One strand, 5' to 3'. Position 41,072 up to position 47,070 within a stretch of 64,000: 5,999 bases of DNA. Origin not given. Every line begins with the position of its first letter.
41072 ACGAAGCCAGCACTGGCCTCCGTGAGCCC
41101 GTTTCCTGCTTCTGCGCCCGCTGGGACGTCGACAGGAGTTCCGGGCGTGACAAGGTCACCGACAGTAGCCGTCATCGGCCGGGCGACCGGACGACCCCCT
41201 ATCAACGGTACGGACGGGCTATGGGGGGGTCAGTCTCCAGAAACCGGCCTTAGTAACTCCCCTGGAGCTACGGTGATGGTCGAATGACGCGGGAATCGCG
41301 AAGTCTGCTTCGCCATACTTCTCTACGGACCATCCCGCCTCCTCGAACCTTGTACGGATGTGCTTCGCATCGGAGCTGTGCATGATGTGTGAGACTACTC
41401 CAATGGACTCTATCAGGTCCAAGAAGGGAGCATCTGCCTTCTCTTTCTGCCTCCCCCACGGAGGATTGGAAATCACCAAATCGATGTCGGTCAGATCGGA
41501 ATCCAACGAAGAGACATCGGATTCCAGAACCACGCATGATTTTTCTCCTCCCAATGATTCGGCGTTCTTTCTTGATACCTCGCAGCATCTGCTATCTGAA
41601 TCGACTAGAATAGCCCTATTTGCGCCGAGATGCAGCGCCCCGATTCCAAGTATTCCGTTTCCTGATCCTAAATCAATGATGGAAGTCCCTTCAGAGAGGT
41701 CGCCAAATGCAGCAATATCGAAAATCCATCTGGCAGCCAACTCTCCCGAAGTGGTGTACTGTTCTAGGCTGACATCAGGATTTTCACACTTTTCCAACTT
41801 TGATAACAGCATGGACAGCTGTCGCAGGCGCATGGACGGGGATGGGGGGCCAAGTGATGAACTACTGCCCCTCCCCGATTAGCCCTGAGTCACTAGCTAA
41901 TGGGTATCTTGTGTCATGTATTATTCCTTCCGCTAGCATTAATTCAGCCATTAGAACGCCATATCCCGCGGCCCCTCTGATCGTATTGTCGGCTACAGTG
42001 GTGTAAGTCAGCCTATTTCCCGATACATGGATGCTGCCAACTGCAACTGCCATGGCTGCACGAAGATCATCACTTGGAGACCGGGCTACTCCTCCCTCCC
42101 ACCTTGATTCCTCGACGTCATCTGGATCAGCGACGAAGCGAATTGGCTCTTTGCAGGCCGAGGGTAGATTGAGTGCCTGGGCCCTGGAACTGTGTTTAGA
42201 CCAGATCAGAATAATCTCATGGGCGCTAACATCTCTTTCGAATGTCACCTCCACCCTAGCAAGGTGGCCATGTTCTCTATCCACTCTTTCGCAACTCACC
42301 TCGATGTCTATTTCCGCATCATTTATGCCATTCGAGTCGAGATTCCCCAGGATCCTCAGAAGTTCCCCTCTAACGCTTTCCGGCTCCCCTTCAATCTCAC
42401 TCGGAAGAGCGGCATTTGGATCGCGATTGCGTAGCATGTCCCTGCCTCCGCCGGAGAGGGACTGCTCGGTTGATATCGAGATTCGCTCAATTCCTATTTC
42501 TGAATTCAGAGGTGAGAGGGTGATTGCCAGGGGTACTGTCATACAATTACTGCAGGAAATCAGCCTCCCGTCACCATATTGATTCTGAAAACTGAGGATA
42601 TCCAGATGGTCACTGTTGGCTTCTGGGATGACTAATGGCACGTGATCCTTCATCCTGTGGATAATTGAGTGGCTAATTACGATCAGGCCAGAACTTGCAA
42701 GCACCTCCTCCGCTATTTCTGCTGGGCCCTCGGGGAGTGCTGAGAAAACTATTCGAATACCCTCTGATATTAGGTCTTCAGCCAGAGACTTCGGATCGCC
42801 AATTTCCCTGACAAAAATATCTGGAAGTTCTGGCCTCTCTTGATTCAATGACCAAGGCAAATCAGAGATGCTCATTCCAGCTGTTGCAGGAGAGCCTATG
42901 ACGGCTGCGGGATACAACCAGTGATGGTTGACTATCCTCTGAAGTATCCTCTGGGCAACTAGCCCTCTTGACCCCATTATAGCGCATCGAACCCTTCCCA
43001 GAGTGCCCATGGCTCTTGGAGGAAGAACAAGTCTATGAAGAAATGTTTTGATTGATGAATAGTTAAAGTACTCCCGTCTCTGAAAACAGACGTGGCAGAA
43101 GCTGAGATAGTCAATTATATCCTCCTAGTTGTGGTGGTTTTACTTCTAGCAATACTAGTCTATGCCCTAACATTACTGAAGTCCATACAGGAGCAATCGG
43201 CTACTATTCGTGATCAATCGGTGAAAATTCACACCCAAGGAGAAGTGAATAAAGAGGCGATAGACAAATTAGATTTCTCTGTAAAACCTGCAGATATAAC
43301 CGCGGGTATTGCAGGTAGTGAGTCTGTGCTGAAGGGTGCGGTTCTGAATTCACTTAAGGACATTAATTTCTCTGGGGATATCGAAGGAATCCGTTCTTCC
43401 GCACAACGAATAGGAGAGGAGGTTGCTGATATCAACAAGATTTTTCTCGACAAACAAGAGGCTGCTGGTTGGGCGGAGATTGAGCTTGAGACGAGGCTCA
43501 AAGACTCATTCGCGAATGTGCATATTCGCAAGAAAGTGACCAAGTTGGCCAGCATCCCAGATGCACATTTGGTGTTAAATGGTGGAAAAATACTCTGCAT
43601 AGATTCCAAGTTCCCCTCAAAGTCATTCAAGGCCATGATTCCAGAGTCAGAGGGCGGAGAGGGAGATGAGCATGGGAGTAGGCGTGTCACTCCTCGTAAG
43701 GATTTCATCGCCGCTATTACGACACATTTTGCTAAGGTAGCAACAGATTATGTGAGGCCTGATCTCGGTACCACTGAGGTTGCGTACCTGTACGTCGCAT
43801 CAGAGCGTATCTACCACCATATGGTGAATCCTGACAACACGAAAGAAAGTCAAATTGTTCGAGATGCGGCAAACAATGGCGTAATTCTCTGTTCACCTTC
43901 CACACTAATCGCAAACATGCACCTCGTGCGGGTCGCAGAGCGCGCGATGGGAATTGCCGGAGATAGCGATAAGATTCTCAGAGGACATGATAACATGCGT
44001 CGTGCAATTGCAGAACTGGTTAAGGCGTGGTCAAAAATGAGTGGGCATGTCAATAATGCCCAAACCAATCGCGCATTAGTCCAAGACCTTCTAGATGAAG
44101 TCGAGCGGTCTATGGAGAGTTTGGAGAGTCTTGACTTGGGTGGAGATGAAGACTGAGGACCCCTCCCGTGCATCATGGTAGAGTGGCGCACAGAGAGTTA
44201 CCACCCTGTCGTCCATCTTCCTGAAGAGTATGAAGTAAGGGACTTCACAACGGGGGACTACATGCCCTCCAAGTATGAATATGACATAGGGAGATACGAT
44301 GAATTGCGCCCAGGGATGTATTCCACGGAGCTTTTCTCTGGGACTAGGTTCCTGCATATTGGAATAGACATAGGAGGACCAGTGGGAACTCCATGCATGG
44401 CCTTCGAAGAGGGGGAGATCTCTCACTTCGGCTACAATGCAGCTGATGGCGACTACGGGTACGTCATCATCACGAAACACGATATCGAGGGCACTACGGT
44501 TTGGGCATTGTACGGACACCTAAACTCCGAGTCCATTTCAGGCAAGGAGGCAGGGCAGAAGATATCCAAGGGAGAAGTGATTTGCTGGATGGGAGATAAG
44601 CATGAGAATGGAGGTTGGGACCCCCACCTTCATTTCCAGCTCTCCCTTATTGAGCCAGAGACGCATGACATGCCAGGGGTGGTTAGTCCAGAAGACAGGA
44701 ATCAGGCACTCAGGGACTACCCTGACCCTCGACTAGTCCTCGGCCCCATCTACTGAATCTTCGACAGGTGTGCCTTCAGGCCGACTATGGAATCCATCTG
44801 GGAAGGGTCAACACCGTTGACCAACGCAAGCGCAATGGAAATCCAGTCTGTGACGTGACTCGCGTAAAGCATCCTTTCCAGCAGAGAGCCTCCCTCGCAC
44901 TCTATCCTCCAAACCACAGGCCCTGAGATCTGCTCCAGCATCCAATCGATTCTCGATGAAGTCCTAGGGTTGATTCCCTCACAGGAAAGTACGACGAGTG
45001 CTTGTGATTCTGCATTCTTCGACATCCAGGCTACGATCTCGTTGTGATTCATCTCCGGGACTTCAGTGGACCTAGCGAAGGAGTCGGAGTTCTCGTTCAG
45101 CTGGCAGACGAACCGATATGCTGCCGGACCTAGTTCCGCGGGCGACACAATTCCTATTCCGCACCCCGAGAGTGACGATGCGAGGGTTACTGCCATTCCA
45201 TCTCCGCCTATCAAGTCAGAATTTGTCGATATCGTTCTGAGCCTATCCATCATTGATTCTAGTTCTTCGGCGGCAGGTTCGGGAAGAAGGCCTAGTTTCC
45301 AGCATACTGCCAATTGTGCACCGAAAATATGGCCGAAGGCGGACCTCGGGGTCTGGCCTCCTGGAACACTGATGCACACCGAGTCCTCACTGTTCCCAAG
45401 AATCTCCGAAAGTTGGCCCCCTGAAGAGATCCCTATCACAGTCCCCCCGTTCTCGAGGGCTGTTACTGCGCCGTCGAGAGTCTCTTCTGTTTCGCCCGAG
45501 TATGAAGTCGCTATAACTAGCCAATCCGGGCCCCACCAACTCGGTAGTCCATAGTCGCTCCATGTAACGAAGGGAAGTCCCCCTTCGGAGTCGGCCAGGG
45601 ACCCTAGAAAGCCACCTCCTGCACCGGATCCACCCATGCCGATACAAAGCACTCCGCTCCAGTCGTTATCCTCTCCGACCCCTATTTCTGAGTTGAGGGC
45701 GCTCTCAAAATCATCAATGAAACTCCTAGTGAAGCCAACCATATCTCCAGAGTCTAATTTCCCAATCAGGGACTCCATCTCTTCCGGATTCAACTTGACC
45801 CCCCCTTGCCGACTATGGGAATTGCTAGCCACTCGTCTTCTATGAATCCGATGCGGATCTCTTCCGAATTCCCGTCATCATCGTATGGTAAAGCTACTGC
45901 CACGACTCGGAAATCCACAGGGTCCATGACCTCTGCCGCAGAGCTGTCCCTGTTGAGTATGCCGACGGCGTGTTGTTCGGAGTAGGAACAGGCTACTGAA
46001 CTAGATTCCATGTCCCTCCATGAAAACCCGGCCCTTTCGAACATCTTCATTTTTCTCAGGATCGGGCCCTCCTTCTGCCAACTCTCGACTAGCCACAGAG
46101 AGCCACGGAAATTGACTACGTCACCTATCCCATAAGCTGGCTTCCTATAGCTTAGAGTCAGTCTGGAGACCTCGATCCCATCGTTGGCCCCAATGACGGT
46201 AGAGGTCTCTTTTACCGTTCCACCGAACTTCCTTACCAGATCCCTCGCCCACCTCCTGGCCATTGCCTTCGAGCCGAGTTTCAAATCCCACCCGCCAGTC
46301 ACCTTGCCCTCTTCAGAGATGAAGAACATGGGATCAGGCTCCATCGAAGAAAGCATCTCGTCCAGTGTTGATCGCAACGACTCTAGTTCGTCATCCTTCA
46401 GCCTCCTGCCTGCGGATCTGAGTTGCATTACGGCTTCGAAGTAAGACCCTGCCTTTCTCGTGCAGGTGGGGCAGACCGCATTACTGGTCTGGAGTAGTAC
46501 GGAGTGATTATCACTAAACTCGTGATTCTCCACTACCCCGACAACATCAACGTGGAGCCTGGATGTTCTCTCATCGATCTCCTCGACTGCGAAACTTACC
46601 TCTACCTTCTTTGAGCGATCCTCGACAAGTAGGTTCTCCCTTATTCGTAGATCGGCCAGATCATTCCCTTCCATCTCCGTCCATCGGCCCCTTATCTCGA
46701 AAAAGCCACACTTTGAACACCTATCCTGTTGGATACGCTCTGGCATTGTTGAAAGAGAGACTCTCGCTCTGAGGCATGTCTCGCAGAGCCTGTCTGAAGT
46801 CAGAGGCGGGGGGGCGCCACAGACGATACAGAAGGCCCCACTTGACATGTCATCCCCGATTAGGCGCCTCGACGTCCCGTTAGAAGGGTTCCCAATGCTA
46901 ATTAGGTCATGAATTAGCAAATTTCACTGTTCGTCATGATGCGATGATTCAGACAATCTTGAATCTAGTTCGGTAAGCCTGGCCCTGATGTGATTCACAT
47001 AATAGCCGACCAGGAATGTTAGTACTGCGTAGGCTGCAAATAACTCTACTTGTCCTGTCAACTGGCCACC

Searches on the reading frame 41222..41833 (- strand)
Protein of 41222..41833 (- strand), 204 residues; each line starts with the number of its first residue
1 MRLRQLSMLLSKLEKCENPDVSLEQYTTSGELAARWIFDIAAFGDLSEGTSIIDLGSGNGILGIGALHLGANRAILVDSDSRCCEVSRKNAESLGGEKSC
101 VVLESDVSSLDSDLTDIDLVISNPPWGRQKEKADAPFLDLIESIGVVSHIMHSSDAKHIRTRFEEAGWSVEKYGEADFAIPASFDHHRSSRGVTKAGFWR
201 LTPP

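Call 3: search_protein_families(library=pfam, proteins=[window:41222-41833:-], max_evalue=0.1)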
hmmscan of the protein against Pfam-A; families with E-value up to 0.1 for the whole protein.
window:41222-41833:- (204 aa): 12 families
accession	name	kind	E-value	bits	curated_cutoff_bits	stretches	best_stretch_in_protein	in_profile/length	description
PF06325.19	PrmA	-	1.8e-11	44.5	22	1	47-123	160-233/296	Ribosomal protein L11 methyltransferase (PrmA)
PF05175.20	MTS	-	2.6e-11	43.9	23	1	50-135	33-117/170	Methyltransferase small domain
PF03602.21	Cons_hypoth95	-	4e-10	40.1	24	1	44-132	39-130/182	Conserved hypothetical protein 95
PF13847.12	Methyltransf_31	-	1.1e-06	28.8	27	1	47-126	2-84/145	Methyltransferase domain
PF01170.24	UPF0020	-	2e-06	28.1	22.3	1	77-135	82-140/197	RMKL-like, methyltransferase domain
PF13649.12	Methyltransf_25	-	6e-05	24.1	27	1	52-123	1-71/97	Methyltransferase domain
PF02527.21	GidB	-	0.0001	22.1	27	1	5-109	4-109/184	rRNA small subunit methyltransferase G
PF10294.15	Methyltransf_16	-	0.0011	19.2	21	1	31-93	26-91/174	Lysine methyltransferase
PF24675.1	NpmA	-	0.0089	15.8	60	0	52-127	27-107/214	16S rRNA (adenine(1408)-N(1))-methyltransferase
PF09445.16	Methyltransf_15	-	0.0098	15.9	22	1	51-129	3-84/165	RNA cap guanine-N2 methyltransferase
PF13679.12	Methyltransf_32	-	0.053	13.9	27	1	47-112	24-94/143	Methyltransferase domain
PF13489.12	Methyltransf_23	-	0.083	13.1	27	0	41-179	14-124/164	Methyltransferase domain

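Call 4: search_protein_families(library=ncbifam, proteins=[window:41222-41833:-], max_evalue=0.1)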
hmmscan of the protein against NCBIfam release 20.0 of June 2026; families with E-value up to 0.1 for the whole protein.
window:41222-41833:- (204 aa): 31 families (the best 25 are shown)
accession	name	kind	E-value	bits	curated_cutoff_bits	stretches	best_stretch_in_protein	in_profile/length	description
TIGR03534.1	RF_mod_PrmC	equivalog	1.2e-10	41.2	199.1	1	49-132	89-172/253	peptide chain release factor N(5)-glutamine methyltransferase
TIGR00406.1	prmA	equivalog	7.6e-10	38.7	183.15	1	49-123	160-232/288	50S ribosomal protein L11 methyltransferase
TIGR00095.1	TIGR00095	equivalog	4e-09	36.4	117.5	1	48-142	52-147/194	16S rRNA (guanine(966)-N(2))-methyltransferase RsmD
NF001790.0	PRK00517.3-3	equivalog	1.8e-07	30.8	269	1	47-97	121-171/262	50S ribosomal protein L11 methyltransferase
NF001785.0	PRK00517.2-2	equivalog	2.2e-07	30.3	188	1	48-123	145-218/282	50S ribosomal protein L11 methyltransferase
NF011528.0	PRK14968.1-2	equivalog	1.3e-06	28.1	171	1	45-128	35-119/205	putative methyltransferase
TIGR00536.1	hemK_fam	subfamily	1.8e-06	27.3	115.5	1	48-135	111-201/286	HemK family protein methyltransferase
TIGR03533.1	L3_gln_methyl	equivalog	1.2e-05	24.8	229.7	1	48-134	121-207/284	50S ribosomal protein L3 N(5)-glutamine methyltransferase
TIGR02469.1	CbiT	equivalog_domain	2.1e-05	24.8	78.3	1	46-121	17-93/124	precorrin-6Y C5,15-methyltransferase (decarboxylating) subunit CbiT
NF001786.0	PRK00517.2-4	equivalog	3.8e-05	22.9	327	1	48-93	143-187/277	50S ribosomal protein L11 methyltransferase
NF008157.0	PRK10909.1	equivalog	0.00012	22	302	1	51-129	56-134/199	16S rRNA (guanine(966)-N(2))-methyltransferase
TIGR01177.1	TIGR01177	hypoth_equivalog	0.00012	21.5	316.55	1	46-144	180-276/330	TIGR01177 family methyltransferase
NF046099.1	RSP_2647_MTase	equivalog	0.00013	20.9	600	1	45-125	214-298/391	RSP_2647 family RNA methyltransferase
NF011529.0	PRK14968.1-3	equivalog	0.00021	20.8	162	1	48-126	34-108/198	putative methyltransferase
NF001556.0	PRK00377.1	equivalog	0.00031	20.6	238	1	46-110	38-104/198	cobalt-precorrin-6Y C(15)-methyltransferase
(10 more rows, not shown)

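Call 75: search_solved_structures(query=window:41222-41833:-, max_evalue=0.001)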
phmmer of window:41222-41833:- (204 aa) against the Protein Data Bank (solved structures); distinct sequences matched with E-value up to 0.001: 8.
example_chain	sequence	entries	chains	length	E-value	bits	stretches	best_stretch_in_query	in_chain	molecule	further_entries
1wy7_A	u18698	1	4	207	6.4e-24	88.1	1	2-189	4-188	hypothetical protein PH1948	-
9ohl_C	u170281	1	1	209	3.8e-19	72.5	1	2-189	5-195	rRNA N(6)-adenosine-methyltransferase METTL5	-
6h2u_A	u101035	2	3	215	4.1e-19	72.4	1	2-189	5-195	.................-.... protein 5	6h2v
1ne2_A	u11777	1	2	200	3.6e-14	56.3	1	6-193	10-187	hypothetical protein ta1320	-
3p9n_A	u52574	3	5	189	2.6e-08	37.1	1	37-135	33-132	POSSIBLE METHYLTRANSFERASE (METHYLASE) | Putative methyltransferase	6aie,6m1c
1sg9_A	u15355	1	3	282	7.2e-05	25.9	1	51-129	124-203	hemK protein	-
1nv8_A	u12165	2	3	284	7.3e-05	25.9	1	51-129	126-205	hemK protein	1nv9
1vq1_A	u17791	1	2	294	7.7e-05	25.8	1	51-129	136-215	N5-glutamine methyltransferase, HemK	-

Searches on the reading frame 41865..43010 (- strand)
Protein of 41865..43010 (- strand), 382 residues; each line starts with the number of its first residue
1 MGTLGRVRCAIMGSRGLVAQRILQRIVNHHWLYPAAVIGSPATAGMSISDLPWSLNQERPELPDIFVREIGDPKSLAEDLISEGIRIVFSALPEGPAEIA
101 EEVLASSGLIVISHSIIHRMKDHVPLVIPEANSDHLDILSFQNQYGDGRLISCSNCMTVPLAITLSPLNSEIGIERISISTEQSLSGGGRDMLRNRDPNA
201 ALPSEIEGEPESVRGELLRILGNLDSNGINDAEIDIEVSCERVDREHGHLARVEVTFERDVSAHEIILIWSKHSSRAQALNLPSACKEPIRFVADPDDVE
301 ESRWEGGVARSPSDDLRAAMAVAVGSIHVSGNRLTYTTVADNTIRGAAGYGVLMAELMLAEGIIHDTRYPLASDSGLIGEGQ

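Call 26: search_protein_families(library=pfam, proteins=[window:41865-43010:-], max_evalue=0.00001)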
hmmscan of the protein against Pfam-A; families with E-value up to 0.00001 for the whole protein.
window:41865-43010:- (382 aa): 1 family
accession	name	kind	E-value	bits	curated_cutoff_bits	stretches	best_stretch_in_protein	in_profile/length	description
PF01118.30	Semialdhyde_dh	-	1.5e-15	58.1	26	1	9-137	2-119/121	Semialdehyde dehydrogenase, NAD binding domain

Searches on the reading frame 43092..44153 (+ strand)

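Call 26: search_protein_families(library=pfam, proteins=[window:43092-44153:+], max_evalue=0.00001)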
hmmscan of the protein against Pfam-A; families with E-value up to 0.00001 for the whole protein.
window:43092-44153:+ (354 aa): 1 family
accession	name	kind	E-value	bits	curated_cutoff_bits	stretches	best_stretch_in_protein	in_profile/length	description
PF02646.22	RmuC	-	1.7e-26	93.5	26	1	96-349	38-286/291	RmuC family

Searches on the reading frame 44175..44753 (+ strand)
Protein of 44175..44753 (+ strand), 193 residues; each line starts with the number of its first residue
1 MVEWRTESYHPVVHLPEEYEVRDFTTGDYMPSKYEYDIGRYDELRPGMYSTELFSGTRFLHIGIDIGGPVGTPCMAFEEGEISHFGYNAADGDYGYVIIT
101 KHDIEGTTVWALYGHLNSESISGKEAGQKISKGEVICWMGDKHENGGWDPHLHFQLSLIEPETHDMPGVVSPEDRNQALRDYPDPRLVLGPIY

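Call 26: search_protein_families(library=pfam, proteins=[window:44175-44753:+], max_evalue=0.00001)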
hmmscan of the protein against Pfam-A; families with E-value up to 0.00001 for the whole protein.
window:44175-44753:+ (193 aa): 1 family
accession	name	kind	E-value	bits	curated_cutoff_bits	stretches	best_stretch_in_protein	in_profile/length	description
PF01551.29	Peptidase_M23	-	5.1e-16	59.1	28.7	1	61-157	3-88/96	Peptidase family M23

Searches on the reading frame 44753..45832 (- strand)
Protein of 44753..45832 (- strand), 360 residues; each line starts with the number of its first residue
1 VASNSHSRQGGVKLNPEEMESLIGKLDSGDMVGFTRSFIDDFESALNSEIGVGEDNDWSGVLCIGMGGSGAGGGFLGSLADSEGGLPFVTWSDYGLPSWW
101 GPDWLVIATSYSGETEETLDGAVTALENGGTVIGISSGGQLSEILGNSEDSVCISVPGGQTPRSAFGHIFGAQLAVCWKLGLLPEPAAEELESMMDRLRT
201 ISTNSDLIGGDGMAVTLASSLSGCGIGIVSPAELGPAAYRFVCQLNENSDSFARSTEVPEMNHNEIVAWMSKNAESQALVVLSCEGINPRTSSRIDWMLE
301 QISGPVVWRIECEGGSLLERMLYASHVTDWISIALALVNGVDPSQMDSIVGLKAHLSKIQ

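Call 26: search_protein_families(library=pfam, proteins=[window:44753-45832:-], max_evalue=0.00001)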
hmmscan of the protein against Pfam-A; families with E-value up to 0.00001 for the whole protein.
window:44753-45832:- (360 aa): 1 family
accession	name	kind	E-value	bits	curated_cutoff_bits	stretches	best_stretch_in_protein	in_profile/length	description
PF10432.14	bact-PGI_C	-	1.1e-32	113.6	24.5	1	214-356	5-151/151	Bacterial phospho-glucose isomerase C-terminal SIS domain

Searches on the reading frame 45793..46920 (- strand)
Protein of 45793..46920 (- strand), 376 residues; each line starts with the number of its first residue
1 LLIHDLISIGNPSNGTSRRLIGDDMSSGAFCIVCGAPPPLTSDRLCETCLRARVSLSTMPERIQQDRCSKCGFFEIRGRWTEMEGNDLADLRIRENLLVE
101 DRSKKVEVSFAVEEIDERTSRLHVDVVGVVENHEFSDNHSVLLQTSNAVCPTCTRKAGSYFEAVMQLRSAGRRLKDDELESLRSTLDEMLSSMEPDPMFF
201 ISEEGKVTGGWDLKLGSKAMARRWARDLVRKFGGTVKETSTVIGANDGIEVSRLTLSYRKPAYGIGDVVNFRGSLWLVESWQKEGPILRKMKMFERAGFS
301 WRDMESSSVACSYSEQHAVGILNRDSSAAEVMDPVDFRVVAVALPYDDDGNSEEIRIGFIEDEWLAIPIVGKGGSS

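Call 26: search_protein_families(library=pfam, proteins=[window:45793-46920:-], max_evalue=0.00001)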
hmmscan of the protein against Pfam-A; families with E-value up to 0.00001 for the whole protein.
window:45793-46920:- (376 aa): 1 family
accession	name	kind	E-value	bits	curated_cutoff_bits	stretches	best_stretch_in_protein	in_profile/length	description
PF04981.18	NMD3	-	2.1e-40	139.2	24.9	1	31-258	1-241/243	NMD3 family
